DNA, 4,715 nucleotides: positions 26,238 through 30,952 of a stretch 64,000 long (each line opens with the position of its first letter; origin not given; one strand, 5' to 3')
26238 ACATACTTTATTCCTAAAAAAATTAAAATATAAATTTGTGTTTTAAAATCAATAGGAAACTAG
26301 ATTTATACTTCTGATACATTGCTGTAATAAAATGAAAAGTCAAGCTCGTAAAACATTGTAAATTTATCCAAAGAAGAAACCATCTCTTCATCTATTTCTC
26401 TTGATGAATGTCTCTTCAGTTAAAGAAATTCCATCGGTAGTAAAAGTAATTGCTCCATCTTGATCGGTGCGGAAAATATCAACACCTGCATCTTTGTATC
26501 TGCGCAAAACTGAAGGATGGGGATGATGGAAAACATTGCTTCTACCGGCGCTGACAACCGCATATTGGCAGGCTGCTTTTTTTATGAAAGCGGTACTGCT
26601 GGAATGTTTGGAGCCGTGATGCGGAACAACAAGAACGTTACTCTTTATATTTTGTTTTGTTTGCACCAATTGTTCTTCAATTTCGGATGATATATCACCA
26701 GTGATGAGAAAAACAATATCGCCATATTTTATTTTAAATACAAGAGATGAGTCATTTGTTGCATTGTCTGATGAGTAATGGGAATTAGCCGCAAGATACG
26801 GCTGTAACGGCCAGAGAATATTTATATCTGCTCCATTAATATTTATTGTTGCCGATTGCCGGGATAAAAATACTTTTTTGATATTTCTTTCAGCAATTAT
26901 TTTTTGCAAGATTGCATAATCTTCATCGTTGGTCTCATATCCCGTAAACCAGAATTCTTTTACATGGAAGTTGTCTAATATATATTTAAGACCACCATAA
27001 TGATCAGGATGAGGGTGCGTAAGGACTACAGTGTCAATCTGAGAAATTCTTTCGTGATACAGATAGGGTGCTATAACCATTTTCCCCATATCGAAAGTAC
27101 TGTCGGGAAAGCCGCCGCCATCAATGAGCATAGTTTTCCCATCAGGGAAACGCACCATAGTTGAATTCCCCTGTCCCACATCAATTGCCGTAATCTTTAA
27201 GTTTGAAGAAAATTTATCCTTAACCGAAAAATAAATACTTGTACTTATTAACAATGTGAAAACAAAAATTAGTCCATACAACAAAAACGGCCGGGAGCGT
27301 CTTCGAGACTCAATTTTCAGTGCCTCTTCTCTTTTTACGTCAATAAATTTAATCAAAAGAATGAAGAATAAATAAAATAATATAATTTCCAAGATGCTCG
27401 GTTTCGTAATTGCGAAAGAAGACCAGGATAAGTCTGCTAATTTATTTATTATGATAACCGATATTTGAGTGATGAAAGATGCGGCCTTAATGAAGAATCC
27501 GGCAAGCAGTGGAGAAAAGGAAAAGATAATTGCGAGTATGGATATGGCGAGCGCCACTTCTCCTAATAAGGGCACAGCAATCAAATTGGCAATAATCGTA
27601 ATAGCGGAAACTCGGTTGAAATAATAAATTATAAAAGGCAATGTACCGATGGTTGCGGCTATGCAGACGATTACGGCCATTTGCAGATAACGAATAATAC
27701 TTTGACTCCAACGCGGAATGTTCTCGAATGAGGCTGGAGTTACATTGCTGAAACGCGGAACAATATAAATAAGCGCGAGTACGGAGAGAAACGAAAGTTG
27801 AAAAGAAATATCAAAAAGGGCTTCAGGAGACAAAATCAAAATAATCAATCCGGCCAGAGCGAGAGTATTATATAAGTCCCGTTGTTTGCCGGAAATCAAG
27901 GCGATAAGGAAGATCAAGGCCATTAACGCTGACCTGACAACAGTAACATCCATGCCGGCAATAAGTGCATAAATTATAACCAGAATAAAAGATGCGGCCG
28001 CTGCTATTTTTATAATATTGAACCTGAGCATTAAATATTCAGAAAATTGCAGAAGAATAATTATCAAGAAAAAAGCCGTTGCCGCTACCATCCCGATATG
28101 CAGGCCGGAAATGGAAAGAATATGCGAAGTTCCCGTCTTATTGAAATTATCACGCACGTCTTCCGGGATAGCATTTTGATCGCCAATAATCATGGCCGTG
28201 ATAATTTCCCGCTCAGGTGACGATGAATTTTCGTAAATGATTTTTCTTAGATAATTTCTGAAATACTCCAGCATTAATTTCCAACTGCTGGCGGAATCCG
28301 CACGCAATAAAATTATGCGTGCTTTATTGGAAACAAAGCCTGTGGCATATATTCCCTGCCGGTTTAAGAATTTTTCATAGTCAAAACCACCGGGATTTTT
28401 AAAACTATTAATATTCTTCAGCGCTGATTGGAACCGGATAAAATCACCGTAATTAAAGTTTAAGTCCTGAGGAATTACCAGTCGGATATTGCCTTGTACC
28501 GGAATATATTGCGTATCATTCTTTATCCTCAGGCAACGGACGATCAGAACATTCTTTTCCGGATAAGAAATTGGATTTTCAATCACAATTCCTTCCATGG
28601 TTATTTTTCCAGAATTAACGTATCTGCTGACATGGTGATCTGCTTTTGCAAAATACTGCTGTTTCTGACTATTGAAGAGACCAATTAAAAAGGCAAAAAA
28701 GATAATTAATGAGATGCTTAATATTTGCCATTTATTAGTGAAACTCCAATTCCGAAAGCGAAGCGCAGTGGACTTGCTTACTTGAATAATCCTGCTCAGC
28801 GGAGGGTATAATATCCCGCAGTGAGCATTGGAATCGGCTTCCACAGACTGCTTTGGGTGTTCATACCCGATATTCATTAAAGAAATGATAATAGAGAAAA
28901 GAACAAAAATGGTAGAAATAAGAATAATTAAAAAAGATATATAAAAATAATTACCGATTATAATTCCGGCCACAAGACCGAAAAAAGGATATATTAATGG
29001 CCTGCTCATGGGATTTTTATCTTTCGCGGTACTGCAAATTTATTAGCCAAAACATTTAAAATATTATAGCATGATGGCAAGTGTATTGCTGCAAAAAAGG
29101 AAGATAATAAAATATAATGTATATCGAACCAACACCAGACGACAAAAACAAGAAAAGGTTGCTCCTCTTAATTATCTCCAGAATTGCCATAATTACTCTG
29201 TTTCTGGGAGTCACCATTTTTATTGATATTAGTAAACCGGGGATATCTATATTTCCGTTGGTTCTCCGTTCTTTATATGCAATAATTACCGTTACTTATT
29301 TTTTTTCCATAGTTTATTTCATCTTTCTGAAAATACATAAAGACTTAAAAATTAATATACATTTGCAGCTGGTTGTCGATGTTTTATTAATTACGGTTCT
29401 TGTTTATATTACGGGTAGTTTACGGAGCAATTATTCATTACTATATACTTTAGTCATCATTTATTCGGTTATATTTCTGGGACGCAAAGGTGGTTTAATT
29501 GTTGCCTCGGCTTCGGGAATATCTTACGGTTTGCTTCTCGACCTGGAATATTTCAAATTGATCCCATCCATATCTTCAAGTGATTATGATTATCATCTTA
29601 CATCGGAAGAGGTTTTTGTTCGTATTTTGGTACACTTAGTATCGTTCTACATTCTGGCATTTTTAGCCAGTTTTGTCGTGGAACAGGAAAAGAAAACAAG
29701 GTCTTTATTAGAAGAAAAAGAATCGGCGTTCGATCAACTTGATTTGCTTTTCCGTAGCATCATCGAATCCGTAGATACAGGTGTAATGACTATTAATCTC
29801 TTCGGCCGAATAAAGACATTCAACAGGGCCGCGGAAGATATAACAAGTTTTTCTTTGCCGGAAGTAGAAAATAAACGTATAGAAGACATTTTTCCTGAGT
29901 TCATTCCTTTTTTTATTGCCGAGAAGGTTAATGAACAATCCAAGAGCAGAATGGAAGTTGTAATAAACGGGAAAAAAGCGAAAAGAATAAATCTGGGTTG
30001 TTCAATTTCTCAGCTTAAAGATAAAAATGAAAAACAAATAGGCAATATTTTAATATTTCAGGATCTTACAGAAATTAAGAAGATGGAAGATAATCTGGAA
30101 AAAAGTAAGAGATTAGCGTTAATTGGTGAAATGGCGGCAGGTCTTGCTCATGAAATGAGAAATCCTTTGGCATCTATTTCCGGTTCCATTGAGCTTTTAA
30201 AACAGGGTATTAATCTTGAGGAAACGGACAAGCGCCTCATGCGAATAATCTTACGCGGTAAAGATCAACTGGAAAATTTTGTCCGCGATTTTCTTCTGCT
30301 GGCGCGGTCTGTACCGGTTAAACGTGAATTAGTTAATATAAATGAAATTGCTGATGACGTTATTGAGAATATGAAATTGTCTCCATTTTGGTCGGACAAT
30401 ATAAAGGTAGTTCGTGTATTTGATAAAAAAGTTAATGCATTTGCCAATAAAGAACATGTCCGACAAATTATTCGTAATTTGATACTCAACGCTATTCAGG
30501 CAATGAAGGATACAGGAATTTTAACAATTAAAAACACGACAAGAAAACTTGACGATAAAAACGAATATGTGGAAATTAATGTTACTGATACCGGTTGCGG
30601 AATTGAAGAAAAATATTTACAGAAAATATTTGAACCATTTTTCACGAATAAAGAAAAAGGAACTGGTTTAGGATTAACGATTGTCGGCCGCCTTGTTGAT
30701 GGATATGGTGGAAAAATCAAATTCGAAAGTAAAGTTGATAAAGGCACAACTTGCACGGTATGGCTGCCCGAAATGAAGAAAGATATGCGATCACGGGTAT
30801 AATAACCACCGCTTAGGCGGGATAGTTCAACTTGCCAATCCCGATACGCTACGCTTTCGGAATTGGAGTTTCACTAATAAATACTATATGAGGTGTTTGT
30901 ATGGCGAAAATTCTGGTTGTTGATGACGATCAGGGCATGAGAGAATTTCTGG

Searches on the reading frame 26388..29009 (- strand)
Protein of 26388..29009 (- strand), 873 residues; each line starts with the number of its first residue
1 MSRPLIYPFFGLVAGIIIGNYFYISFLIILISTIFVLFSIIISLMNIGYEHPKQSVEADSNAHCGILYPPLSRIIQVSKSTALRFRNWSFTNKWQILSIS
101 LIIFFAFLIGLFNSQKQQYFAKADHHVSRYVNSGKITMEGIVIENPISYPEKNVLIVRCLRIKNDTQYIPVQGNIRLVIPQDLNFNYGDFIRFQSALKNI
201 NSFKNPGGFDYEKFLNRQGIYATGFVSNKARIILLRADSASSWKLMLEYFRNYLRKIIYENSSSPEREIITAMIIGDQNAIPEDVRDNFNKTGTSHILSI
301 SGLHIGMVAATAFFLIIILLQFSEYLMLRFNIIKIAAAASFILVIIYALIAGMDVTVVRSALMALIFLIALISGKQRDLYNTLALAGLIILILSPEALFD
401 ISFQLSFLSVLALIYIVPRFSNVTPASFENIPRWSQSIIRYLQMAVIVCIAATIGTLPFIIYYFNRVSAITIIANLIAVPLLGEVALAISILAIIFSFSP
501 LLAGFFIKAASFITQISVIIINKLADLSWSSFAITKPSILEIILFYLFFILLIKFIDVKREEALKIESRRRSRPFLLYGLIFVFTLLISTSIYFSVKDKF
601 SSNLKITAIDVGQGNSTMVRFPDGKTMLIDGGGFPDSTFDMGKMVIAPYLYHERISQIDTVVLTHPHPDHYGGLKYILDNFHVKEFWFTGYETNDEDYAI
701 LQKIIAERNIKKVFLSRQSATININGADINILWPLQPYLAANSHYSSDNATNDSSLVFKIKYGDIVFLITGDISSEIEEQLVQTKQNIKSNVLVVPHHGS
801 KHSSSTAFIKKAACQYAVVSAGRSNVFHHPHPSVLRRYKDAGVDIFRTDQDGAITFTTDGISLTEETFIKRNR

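Call 61: search_protein_families(library=pfam, proteins=[window:26388-29009:-], max_evalue=0.00001)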
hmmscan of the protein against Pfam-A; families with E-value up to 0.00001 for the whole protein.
window:26388-29009:- (873 aa): 3 families
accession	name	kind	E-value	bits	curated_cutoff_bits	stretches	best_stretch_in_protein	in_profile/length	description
PF03772.21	Competence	-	1e-62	212.4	23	1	273-554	1-265/270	Competence protein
PF13567.11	DUF4131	-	8.1e-25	87.9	31.6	1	88-229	25-162/165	Domain of unknown function (DUF4131)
PF00753.33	Lactamase_B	-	5.4e-18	66.1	22.7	1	610-822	2-195/196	Metallo-beta-lactamase superfamily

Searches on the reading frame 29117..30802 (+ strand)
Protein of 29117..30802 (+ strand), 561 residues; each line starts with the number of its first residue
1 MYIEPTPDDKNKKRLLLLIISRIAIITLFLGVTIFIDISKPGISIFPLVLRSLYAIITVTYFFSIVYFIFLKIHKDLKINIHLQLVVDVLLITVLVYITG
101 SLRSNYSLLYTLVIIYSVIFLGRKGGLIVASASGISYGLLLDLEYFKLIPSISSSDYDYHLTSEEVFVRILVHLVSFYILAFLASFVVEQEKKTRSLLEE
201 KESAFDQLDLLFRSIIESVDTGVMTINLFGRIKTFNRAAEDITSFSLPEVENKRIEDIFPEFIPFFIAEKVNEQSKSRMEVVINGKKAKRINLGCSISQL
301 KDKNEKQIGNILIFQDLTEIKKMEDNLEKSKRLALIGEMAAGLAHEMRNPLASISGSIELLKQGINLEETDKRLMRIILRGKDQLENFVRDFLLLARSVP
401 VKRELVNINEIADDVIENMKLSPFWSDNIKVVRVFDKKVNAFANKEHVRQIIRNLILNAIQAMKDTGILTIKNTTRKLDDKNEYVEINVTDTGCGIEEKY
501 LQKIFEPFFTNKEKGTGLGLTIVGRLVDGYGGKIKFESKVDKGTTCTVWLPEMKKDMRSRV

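Call 61: search_protein_families(library=pfam, proteins=[window:29117-30802:+], max_evalue=0.00001)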
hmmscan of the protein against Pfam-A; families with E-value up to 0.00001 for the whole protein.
window:29117-30802:+ (561 aa): 5 families
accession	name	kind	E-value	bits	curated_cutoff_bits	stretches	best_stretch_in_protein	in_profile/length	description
PF02518.31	HATPase_c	-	1.2e-25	90.5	26.4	1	445-552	3-109/111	Histidine kinase-, DNA gyrase B-, and HSP90-like ATPase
PF25323.1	6TM_PilS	-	7.8e-18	65.3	27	1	9-196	5-187/189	PilS-like transmembrane domain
PF00512.31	HisKA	-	1.4e-13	51.2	26.9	1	337-397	3-62/66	His Kinase A (phospho-acceptor) domain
PF13426.13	PAS_9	-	3.6e-07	30.9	27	1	221-319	2-103/103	PAS domain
PF00989.32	PAS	-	2.1e-06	28.1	22.6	1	212-316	3-112/113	PAS fold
